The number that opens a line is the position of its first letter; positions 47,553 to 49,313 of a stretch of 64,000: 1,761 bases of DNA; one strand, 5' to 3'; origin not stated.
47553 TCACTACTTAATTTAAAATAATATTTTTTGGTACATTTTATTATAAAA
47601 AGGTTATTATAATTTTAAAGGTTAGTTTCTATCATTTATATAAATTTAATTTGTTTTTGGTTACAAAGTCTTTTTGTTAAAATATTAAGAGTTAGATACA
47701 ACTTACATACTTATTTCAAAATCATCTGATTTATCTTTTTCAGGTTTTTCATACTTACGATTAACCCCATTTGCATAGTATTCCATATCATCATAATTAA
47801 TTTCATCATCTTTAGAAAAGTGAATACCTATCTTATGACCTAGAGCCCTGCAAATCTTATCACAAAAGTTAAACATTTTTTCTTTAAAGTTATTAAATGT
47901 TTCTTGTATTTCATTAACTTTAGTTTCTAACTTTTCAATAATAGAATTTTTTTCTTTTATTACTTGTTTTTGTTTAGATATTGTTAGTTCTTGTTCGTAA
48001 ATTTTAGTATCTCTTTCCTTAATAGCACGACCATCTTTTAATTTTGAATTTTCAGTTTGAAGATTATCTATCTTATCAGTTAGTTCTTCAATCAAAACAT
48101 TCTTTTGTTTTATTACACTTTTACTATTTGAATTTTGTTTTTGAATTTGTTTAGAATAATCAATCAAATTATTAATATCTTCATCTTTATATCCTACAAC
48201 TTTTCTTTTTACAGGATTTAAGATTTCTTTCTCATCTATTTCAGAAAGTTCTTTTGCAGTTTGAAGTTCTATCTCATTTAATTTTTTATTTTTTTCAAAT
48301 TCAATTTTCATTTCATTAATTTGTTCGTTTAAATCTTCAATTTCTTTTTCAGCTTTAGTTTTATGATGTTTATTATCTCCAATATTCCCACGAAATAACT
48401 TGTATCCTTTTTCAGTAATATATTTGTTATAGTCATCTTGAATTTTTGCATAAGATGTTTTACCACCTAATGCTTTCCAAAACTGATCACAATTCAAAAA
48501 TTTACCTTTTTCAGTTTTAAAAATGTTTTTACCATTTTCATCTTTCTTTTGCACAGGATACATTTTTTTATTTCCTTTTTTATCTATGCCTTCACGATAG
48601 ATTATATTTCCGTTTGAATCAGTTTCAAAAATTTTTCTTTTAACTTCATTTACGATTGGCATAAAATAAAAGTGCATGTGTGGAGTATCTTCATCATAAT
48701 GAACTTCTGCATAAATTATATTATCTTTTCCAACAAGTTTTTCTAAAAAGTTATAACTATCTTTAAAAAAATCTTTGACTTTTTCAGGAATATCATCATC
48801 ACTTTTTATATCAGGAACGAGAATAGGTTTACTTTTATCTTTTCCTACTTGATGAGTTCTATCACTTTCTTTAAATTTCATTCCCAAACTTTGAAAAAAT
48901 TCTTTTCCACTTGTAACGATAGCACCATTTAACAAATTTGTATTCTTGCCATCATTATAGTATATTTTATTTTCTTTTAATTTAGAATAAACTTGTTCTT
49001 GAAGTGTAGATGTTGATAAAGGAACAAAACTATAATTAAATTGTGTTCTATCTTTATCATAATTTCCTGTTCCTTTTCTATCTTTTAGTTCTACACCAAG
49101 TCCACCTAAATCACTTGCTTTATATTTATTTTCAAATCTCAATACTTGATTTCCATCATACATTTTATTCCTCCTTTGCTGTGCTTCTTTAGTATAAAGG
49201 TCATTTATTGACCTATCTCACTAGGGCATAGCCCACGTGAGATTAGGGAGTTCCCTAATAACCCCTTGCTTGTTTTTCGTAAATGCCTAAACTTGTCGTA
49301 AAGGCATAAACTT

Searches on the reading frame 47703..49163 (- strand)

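Call 55: search_protein_families(library=pfam, proteins=[window:47703-49163:-], max_evalue=0.001)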
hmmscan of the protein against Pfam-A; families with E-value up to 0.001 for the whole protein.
window:47703-49163:- (486 aa): 2 families
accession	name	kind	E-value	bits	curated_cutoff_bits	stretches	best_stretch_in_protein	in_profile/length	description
PF01076.25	Mob_Pre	-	1.6e-17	64.4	25.5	1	126-175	97-146/196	Plasmid recombination enzyme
PF17082.10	Spc29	-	0.00042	20.6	31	1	380-480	119-212/245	Spindle Pole Component 29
